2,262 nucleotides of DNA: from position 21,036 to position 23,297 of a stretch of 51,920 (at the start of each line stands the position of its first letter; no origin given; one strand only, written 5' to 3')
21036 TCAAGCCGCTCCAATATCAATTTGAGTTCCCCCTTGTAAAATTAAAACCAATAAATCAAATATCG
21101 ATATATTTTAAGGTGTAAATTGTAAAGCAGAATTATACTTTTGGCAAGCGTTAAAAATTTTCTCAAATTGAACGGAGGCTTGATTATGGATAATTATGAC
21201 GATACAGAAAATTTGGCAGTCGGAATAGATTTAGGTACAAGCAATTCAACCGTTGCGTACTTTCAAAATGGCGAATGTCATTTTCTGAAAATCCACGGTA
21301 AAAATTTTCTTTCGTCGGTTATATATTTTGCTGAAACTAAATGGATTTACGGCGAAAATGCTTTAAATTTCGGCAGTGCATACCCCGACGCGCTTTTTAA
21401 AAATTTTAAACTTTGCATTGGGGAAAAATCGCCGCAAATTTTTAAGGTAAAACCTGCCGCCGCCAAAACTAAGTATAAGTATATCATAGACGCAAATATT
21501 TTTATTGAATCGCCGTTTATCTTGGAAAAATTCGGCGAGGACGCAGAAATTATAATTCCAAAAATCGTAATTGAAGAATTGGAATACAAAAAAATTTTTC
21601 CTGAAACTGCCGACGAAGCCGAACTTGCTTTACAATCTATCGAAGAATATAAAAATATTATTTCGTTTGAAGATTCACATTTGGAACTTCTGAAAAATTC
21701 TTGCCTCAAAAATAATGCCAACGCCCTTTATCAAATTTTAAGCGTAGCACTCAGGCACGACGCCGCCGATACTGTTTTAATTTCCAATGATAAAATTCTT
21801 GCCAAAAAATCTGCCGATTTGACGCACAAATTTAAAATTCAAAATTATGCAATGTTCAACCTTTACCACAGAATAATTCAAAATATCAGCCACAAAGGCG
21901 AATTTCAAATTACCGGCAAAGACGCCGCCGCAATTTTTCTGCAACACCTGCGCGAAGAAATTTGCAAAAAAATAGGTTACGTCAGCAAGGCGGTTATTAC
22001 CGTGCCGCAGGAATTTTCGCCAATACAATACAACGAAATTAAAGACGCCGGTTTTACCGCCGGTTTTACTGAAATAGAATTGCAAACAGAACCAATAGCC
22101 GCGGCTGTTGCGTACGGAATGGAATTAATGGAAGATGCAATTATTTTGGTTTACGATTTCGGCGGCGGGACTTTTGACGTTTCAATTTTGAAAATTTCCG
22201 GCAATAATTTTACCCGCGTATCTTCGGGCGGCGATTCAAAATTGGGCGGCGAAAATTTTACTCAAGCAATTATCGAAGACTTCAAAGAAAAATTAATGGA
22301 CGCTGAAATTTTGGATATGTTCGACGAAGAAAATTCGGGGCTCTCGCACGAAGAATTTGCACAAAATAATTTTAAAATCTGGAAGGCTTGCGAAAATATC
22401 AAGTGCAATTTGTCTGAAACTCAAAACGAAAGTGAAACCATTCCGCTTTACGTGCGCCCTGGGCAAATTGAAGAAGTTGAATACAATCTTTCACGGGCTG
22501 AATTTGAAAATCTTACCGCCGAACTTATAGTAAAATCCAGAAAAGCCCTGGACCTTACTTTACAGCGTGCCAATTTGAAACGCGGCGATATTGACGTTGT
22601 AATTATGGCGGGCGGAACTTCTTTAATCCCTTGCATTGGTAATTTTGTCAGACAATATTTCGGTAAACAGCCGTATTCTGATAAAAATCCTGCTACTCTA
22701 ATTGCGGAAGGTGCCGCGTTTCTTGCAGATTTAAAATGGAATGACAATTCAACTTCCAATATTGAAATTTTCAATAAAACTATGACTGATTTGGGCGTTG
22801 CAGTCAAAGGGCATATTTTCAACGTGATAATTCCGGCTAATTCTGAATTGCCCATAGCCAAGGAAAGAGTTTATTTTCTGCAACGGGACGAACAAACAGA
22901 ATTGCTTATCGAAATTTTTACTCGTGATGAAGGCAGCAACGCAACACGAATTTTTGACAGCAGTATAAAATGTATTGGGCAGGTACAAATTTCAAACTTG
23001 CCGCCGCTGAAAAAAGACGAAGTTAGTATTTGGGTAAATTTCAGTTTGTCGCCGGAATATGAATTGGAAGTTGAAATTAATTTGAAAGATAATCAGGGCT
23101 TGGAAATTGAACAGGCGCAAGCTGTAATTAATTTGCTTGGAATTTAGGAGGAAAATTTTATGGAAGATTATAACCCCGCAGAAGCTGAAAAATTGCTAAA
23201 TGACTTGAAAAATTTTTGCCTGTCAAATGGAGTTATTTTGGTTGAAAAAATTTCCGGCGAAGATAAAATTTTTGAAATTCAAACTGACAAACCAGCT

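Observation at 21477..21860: PIN (PhoH/YlaK-like) nuclease domain inserted inside the ATPase domain of the first Hsp70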

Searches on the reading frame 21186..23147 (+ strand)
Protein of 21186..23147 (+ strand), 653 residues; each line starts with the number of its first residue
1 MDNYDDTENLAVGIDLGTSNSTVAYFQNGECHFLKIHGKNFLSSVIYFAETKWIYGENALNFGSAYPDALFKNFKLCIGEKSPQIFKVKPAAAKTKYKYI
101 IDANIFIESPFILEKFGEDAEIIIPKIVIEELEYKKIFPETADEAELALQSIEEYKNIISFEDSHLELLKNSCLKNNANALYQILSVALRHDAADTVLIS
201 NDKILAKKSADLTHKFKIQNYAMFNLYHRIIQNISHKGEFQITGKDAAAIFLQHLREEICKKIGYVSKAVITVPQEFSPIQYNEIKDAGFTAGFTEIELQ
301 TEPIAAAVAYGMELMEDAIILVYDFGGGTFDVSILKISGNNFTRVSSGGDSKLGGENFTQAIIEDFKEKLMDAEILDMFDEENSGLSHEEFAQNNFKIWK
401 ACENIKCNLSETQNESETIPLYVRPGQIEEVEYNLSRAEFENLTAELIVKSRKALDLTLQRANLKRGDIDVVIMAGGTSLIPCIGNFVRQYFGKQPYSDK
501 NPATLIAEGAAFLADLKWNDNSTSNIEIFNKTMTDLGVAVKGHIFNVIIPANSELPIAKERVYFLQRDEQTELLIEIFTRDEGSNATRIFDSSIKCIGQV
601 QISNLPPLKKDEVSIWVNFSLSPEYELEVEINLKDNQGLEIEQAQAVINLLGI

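Call 3: search_protein_families(library=pfam, proteins=[window:21186-23147:+], max_evalue=0.01)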
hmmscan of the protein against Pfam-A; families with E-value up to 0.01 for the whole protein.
window:21186-23147:+ (653 aa): 4 families
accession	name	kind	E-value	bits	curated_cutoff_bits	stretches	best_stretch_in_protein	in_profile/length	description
PF00012.26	HSP70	-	1.2e-75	255.3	20.6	2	212-626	78-478/599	Hsp70 protein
PF06723.19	MreB_Mbl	-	6.5e-16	58.5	27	1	246-369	72-191/327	MreB/Mbl protein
PF13638.12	PIN_4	-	2.9e-11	44.2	21.9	1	99-209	1-121/132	PIN domain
PF14450.12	FtsA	-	6.8e-06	26.9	31.8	0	324-495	4-106/127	Cell division protein FtsA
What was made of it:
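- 21186..23147 (+): Hsp70-PIN gene (653 aa): NBD with PIN inserted in subdomain IB, then SBD-beta, no alpha-helical lid. Pfam HSP70 1.2e-75 plus PIN_4 2.9e-11 (call 3).
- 21471..21845 (+): PIN_4-type PIN domain (residues ~96-220), followed by connecting helix 221-237 (21846-21896). Pfam residues 99-209 (call 3).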

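Call 5: search_protein_families(library=padloc, proteins=[window:21186-23147:+], max_evalue=0.01)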
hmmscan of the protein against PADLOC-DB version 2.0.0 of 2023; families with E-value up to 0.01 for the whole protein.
window:21186-23147:+ (653 aa): 0 families

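Call 6: search_protein_families(library=ncbifam, proteins=[window:21186-23147:+], max_evalue=0.01)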
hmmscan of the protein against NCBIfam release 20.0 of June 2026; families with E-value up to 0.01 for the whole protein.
window:21186-23147:+ (653 aa): 16 families
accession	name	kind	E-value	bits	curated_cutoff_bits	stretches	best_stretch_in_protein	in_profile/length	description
NF001413.0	PRK00290.1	equivalog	3.1e-73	247.2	648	2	197-629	65-478/625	molecular chaperone DnaK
TIGR01991.1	HscA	equivalog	4.8e-73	246.6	708.55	2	192-631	57-470/600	Fe-S protein assembly chaperone HscA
NF003520.0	PRK05183.1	subfamily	3.5e-72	243.7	620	2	190-631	76-490/621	Fe-S protein assembly chaperone HscA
TIGR02350.1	prok_dnaK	equivalog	2e-71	241.1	822.55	2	195-629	61-477/596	molecular chaperone DnaK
NF009947.0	PRK13411.1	equivalog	3.2e-57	194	1002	1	241-631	107-483/662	molecular chaperone DnaK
NF009946.0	PRK13410.1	equivalog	4.3e-57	193.7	1019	1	235-629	103-481/669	molecular chaperone DnaK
NF002399.0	PRK01433.1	equivalog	2e-46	158.8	743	2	248-624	122-456/595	Fe-S protein assembly chaperone HscA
NF008673.0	PRK11678.1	equivalog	8.6e-21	74.3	331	2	285-340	176-231/450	molecular chaperone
TIGR00904.1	mreB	subfamily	4.1e-14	52.4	365.75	1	247-369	78-196/334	MreB/Mrl family cell shape determining protein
NF010539.0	PRK13927.1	subfamily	5.2e-14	51.9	293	1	246-368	77-196/339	rod shape-determining protein MreB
NF010540.1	PRK13929.1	exception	8.6e-10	38.2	515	1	242-367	71-194/334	rod-share determining protein MreBH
NF011660.0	PRK15080.1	equivalog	3e-06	26.6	182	0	252-359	79-177/277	ethanolamine utilization protein EutJ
NF040964.1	MamK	subfamily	3.9e-06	26.2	400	1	245-390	76-217/335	MamK family actin-like protein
NF053827.1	RNA5-3helPhoH2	equivalog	5.7e-06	25.6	680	1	98-213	3-119/427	RNA 5'-3' helicase PhoH2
TIGR02529.1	EutJ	subfamily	5.8e-05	22.7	152.1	1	252-369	46-154/239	ethanolamine utilization protein EutJ family protein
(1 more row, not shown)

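Call 8: find_homologous_proteins(query=window:21186-23147:+)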
Query window:21186-23147:+ (653 aa): 7368 proteins with E <= 0.001 among 8000 candidates; the best 120 are listed.
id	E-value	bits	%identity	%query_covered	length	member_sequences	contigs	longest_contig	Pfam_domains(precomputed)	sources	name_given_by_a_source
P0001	0.0e+0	1426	98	100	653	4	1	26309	PF00012.27,PF06723.20,PF13638.13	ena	-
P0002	1.7e-251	854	61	99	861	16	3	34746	PF00012.27,PF06723.20,PF13638.13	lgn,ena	-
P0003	3.2e-246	837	60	99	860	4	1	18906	PF00012.27,PF06723.20,PF13638.13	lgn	-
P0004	1.6e-243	828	59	99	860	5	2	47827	PF00012.27,PF06723.20,PF13638.13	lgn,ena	-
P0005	2.0e-241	821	61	99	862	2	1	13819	PF00012.27,PF06723.20,PF13638.13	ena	-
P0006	3.1e-240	817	59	99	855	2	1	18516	PF00012.27,PF06723.20,PF13638.13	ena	-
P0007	1.4e-239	815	59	99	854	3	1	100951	PF00012.27,PF06723.20,PF13638.13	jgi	jgi:molecular chaperone DnaK (HSP70)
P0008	2.5e-237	807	59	98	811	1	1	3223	PF00012.27,PF06723.20,PF13638.13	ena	-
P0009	1.0e-233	795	57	99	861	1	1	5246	PF00012.27,PF06723.20,PF13638.13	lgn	-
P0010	4.4e-233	793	60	99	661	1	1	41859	PF00012.27,PF06723.20,PF13638.13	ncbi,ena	-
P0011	7.3e-233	793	58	99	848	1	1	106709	PF00012.27,PF06723.20,PF13638.13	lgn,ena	-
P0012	4.5e-230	783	57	99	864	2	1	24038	PF00012.27,PF06723.20,PF13638.13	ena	-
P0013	6.2e-230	783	57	99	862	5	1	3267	PF00012.27,PF06723.20,PF13638.13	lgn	-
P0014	7.6e-230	783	57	99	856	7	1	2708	PF00012.27,PF06723.20,PF13638.13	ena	-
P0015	5.3e-228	777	57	99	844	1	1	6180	PF00012.27,PF06723.20,PF13638.13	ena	-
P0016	6.4e-228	776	57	100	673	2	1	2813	PF00012.27,PF06723.20,PF13638.13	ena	-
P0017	6.0e-226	770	57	99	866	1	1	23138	PF07714.24,PF00069.32,PF00012.27,PF06723.20,PF13638.13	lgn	-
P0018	1.0e-223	762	57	99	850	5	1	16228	PF00012.27,PF06723.20,PF13638.13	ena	-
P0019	1.3e-221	755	55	99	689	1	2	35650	PF00012.27,PF06723.20,PF13638.13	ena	-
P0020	2.5e-219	748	54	100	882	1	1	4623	PF00012.27,PF06723.20,PF13638.13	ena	-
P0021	6.0e-217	740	53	100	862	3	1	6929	PF00012.27,PF01850.28,PF06723.20,PF13638.13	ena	-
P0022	3.6e-214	731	54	99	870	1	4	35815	PF00012.27,PF06723.20,PF13638.13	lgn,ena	-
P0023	2.8e-208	711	53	99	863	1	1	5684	PF00012.27,PF06723.20,PF13638.13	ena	-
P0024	2.4e-206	705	52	99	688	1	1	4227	PF00012.27,PF06723.20,PF13638.13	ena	-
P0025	4.5e-197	674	49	99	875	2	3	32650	PF00012.27,PF06723.20,PF13638.13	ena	-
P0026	1.2e-195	670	50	99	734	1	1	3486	PF00012.27,PF06723.20,PF13638.13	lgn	-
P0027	2.4e-195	669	51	100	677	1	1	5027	PF00012.27,PF06723.20,PF13638.13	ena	-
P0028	3.8e-184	632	49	98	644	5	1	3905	PF00012.27,PF06723.20,PF13638.13,PF18477.8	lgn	-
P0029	1.0e-183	630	48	98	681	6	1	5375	PF00012.27,PF06723.20,PF13638.13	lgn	-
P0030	2.7e-180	619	46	99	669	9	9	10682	PF00012.27,PF06723.20,PF13638.13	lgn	-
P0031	3.9e-179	615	47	98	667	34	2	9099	PF00012.27,PF06723.20,PF13638.13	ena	-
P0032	3.4e-178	612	48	98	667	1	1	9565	PF00012.27,PF06723.20,PF13638.13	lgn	-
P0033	6.4e-174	598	45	99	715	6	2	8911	PF00012.27,PF06723.20,PF13638.13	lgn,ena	-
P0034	3.8e-172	592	45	99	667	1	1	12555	PF00012.27,PF06723.20,PF13638.13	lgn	-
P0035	1.4e-171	590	45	99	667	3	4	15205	PF00012.27,PF06723.20,PF13638.13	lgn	-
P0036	1.1e-164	567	44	99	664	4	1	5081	PF00012.27,PF06723.20,PF13638.13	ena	-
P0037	3.6e-157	543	44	99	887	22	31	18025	PF00012.27,PF06723.20,PF13638.13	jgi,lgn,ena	-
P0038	5.6e-155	535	42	100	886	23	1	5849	PF00012.27,PF06723.20,PF13638.13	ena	-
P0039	2.4e-153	530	44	99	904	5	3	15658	PF00069.32,PF00012.27,PF06723.20,PF13638.13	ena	-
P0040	1.3e-152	528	44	99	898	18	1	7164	PF00012.27,PF06723.20,PF13638.13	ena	-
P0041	8.4e-152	525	43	97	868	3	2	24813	PF00012.27,PF06723.20,PF13638.13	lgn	-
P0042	1.7e-151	524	44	97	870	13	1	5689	PF00012.27,PF06723.20,PF13638.13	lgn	-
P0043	1.3e-150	521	43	99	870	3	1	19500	PF07714.24,PF00012.27,PF06723.20,PF13638.13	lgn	-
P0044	1.4e-150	521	42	99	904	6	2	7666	PF00012.27,PF06723.20,PF13638.13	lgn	-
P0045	1.9e-144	501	42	99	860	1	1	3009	PF00012.27,PF06723.20,PF13638.13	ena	-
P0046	1.4e-139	485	42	99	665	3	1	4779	PF00012.27,PF06723.20,PF13638.13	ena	-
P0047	2.2e-136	474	41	96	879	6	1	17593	PF00069.32,PF00012.27,PF06723.20,PF13638.13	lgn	-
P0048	3.9e-135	470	42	99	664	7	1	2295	PF00012.27,PF06723.20,PF13638.13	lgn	-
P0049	7.1e-118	413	38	98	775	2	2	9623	PF00012.27,PF06723.20,PF13638.13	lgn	-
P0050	3.3e-117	411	37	99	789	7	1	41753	PF00012.27,PF06723.20,PF13638.13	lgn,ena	-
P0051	8.7e-117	409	37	98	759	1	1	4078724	PF00012.27,PF06723.20,PF13638.13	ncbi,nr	ncbi:Hsp70 family protein [Lachnospiraceae bacterium C1.1]|nr:Hsp70 family protein [Lachnospiraceae 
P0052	8.0e-115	403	37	98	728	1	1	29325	PF00012.27,PF06723.20,PF13638.13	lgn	-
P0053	1.8e-114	402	37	99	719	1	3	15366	PF00012.27,PF06723.20,PF13638.13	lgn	-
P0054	2.9e-114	401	38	99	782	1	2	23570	PF00012.27,PF06723.20,PF13638.13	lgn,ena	-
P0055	3.2e-114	401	37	98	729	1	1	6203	PF00012.27,PF06723.20,PF13638.13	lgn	-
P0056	4.0e-114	400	38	99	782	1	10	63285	PF00012.27,PF06723.20,PF13638.13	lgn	-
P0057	5.9e-114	400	37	99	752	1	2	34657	PF00012.27,PF06723.20,PF13638.13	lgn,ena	-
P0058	2.1e-113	398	37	99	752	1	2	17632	PF00012.27,PF06723.20,PF13638.13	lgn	-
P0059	2.7e-113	398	37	98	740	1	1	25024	PF00012.27,PF06723.20,PF13638.13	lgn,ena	-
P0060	2.3e-112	395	36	98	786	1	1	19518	PF00012.27,PF06723.20,PF13638.13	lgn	-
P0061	3.4e-112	394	37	99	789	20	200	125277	PF00012.27,PF06723.20,PF13638.13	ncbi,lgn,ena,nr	ncbi:MAG: Hsp70 family protein [Lachnospiraceae bacterium]|nr:Hsp70 family protein [Lachnospiraceae 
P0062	3.6e-112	394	36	98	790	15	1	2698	PF00012.27,PF06723.20,PF13638.13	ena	-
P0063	5.7e-112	393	37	99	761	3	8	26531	PF00012.27,PF06723.20,PF13638.13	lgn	-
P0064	1.4e-111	392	36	99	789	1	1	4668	PF00012.27,PF06723.20,PF13638.13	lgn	-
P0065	1.9e-111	392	37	98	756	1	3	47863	PF00012.27,PF06723.20,PF13638.13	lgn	-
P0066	1.9e-111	392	37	99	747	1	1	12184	PF00012.27,PF06723.20,PF13638.13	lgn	-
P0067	8.6e-111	389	36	99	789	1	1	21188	PF00012.27,PF06723.20,PF13638.13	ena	-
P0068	1.2e-110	389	37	98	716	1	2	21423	PF00012.27,PF06723.20,PF13638.13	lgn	-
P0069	1.5e-110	389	37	99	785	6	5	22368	PF00012.27,PF06723.20,PF13638.13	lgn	-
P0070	1.7e-110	388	36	99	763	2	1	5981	PF00012.27,PF06723.20,PF13638.13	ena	-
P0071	2.5e-110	388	36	98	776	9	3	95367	PF00012.27,PF06723.20,PF13638.13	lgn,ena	-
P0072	2.7e-110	388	37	99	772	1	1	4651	PF00012.27,PF06723.20,PF13638.13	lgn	-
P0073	3.5e-110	387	37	99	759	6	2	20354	PF00012.27,PF06723.20,PF13638.13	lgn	-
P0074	1.9e-109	385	37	98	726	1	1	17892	PF00012.27,PF06723.20,PF13638.13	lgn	-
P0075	2.0e-109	385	37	99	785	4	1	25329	PF00012.27,PF06723.20,PF13638.13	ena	-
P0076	2.9e-109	384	37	98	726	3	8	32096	PF00012.27,PF06723.20,PF13638.13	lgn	-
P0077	4.5e-109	384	37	98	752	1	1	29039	PF00012.27,PF06723.20,PF13638.13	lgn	-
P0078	7.4e-109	383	36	98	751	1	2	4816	PF00012.27,PF06723.20,PF13638.13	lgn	-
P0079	1.4e-107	379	37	98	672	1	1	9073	PF00012.27,PF06723.20,PF13638.13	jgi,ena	-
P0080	2.8e-107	378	37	97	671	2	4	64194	PF00012.27,PF06723.20,PF13638.13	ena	-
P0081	1.5e-106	375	36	98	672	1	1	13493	PF00012.27,PF06723.20,PF13638.13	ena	-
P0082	6.6e-106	373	37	97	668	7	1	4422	PF00012.27,PF06723.20,PF13638.13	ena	-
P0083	6.9e-106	373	37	97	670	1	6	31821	PF00012.27,PF06723.20,PF13638.13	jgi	-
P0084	7.4e-106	373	36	98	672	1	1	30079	PF00012.27,PF06723.20,PF13638.13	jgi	jgi:molecular chaperone DnaK (HSP70)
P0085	8.2e-106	373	36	98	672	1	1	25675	PF00012.27,PF06723.20,PF13638.13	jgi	jgi:molecular chaperone DnaK (HSP70)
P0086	9.5e-106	373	37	97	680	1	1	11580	PF00012.27,PF06723.20,PF13638.13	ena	-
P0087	1.2e-105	372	36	97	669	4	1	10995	PF00012.27,PF06723.20,PF13638.13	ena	-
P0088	1.7e-105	372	36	98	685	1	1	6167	PF00012.27,PF06723.20,PF13638.13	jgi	jgi:molecular chaperone DnaK (HSP70)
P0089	3.6e-105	371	36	97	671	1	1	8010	PF00012.27,PF06723.20,PF13638.13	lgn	-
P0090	3.9e-105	371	36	98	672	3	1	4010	PF00012.27,PF06723.20,PF13638.13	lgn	-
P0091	2.5e-104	368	36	97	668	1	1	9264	PF00012.27,PF06723.20,PF13638.13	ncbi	-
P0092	1.6e-103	365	36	98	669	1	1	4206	PF00012.27,PF06723.20,PF13638.13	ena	-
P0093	3.7e-103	364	36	97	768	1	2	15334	PF00012.27,PF06723.20,PF13638.13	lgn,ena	-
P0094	2.7e-102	361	35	99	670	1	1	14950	PF00012.27,PF06723.20,PF13638.13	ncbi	-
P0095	4.3e-102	361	36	98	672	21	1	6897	PF00012.27,PF06723.20,PF13638.13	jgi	-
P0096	1.4e-101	359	35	99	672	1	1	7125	PF00012.27,PF06723.20,PF13638.13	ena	-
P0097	2.3e-101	358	38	85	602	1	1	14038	PF00012.27,PF06723.20,PF13638.13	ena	-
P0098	3.0e-101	358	34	99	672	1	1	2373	PF00012.27,PF06723.20,PF13638.13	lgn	-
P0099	3.1e-101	358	36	97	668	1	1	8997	PF00012.27,PF06723.20,PF13638.13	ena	-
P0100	3.2e-101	358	35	97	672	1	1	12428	PF00012.27,PF06723.20,PF13638.13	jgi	jgi:molecular chaperone DnaK (HSP70)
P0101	1.9e-100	355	35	99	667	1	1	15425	PF00012.27,PF06723.20,PF13638.13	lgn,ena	-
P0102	7.8e-100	353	34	98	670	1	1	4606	PF00012.27,PF06723.20,PF13638.13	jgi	-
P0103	9.9e-100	353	35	99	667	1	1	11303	PF00012.27,PF06723.20,PF13638.13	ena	-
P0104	6.3e-99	350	35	98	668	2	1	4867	PF00012.27,PF06723.20,PF13638.13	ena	-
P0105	1.8e-98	349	34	93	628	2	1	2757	PF00012.27,PF06723.20,PF13638.13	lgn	-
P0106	6.2e-98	347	36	90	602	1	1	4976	PF00012.27,PF06723.20,PF13638.13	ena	-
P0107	9.4e-98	346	35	99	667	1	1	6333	PF00012.27,PF06723.20,PF13638.13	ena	-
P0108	4.9e-97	344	35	98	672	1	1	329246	PF00012.27,PF06723.20,PF13638.13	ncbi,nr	ncbi:MAG: Hsp70 family protein [Gammaproteobacteria bacterium]|nr:Hsp70 family protein [Gammaproteob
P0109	5.4e-96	341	34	98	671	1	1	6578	PF00012.27,PF06723.20,PF13638.13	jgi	-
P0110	5.6e-95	337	34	98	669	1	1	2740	PF00012.27,PF06723.20,PF13638.13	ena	-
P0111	2.0e-94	335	33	96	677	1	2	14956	PF00012.27,PF06723.20,PF13638.13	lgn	-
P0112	6.4e-93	330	35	98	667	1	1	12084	PF00012.27,PF06723.20,PF13638.13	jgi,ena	-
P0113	1.3e-92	329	34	98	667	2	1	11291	PF00012.27,PF06723.20,PF13638.13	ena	-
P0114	5.3e-92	327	35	98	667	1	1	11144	PF00012.27,PF06723.20,PF13638.13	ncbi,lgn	-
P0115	4.0e-91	324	35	98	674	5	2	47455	PF00012.27,PF06723.20,PF13638.13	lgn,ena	-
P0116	4.2e-90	321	34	98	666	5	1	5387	PF00012.27,PF06723.20,PF13638.13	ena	-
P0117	7.0e-90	320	34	98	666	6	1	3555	PF00012.27,PF06723.20,PF13638.13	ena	-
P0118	7.7e-90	320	34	97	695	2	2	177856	PF00012.27,PF06723.20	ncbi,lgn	-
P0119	2.9e-89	318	34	96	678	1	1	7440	PF00012.27,PF06723.20,PF13638.13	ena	-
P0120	3.1e-89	318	34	96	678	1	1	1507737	PF00012.27,PF06723.20,PF13638.13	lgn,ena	-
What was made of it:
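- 120 clusters carry both PF00012 and PF13638, down to 34% identity (call 8).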

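Call 15: find_encoding_contigs(protein=P0007, flank=10000, max_places=2)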
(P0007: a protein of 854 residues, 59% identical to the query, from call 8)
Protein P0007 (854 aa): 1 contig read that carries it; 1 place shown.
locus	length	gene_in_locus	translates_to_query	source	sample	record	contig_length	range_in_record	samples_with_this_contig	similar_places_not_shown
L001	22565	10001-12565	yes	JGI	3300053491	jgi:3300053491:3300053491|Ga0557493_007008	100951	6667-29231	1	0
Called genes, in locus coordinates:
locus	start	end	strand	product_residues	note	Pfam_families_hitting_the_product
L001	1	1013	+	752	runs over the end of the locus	PF01507:PAPS_reduct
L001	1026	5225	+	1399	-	-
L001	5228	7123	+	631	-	PF25263:DUF7863, PF08665:PglZ (faint)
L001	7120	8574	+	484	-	PF20442:BrxL_N, PF13337:BrxL_ATPase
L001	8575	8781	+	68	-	-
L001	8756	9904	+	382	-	PF00266:Aminotran_5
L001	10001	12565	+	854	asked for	PF00012:HSP70 (weak), PF13638:PIN_4, PF00012:HSP70, PF06723:MreB_Mbl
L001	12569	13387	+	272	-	-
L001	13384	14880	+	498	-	PF00012:HSP70, PF06723:MreB_Mbl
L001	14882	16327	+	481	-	-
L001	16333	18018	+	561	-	PF00012:HSP70, PF06723:MreB_Mbl (faint)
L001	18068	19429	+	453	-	-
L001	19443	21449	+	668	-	PF00012:HSP70, PF06723:MreB_Mbl, PF00012:HSP70, PF05762:VWA_CoxE, PF00092:VWA, PF13519:VWA_2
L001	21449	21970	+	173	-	-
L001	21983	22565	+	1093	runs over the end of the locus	PF05872:HerA_C (faint), PF01935:DUF87 (weak)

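Call 16: find_encoding_contigs(protein=P0051, flank=10000, max_places=2)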
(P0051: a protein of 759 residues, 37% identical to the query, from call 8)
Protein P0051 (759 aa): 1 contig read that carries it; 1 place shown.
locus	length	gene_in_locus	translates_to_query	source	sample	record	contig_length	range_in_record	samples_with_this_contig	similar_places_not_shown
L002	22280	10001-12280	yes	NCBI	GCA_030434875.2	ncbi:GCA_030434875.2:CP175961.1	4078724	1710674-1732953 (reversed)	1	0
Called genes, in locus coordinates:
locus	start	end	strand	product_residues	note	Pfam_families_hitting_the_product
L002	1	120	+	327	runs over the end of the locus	PF13280:WYL, PF25583:WCX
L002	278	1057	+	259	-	-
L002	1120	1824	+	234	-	-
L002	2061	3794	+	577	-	PF12161:HsdM_N, PF02384:N6_Mtase, PF07669:Eco57I (weak)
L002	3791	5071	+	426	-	PF01420:Methylase_S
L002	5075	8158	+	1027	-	PF04313:HSDR_N, PF00270:DEAD, PF04851:ResIII, PF18766:SWI2_SNF2, PF22679:T1R_D3-like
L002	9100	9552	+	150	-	-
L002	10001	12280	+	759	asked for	PF00012:HSP70 (weak), PF13638:PIN_4, PF00012:HSP70, PF06723:MreB_Mbl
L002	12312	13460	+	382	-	PF23023:Anti-Pycsar_Apyc1, PF00753:Lactamase_B, PF16661:Lactamase_B_6, PF12706:Lactamase_B_2 (weak)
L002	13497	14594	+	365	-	-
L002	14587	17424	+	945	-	PF06723:MreB_Mbl (faint), PF00012:HSP70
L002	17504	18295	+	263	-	-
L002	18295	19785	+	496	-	PF00012:HSP70, PF06723:MreB_Mbl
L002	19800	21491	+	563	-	-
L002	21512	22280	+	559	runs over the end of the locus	PF00012:HSP70, PF06723:MreB_Mbl (faint)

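Call 17: find_encoding_contigs(protein=P0108, flank=10000, max_places=2)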
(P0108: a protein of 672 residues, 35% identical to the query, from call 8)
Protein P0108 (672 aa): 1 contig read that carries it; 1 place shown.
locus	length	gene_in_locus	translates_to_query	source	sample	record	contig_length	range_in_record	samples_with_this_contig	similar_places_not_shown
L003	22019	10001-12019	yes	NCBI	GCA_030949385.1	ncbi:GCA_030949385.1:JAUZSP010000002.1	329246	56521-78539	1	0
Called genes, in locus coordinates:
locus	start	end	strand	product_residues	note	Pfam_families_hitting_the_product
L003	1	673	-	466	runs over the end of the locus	PF06980:DUF1302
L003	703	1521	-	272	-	PF07044:DUF1329 (weak), PF17131:TP_0789-like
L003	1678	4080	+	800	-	PF00873:ACR_tran (faint), PF03176:MMPL, PF02460:Patched, PF12349:Sterol-sensing, PF03176:MMPL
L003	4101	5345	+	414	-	-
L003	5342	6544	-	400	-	PF13546:DDE_5, PF01609:DDE_Tnp_1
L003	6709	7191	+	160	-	-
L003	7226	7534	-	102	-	PF00218:IGPS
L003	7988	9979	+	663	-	PF00012:HSP70, PF06723:MreB_Mbl, PF00012:HSP70, PF00092:VWA, PF05762:VWA_CoxE, PF13519:VWA_2, PF13768:VWA_3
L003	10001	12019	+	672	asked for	PF00012:HSP70 (weak), PF06723:MreB_Mbl (faint), PF13638:PIN_4, PF00012:HSP70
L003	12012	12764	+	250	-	-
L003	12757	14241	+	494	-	PF00012:HSP70, PF06723:MreB_Mbl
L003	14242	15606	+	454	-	-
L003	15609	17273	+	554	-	PF00012:HSP70, PF06723:MreB_Mbl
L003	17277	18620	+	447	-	-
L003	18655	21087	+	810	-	PF00350:Dynamin_N, PF01926:MMR_HSR1 (faint)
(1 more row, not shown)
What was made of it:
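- Patchy distribution across phyla (calls 8, 16, 17).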
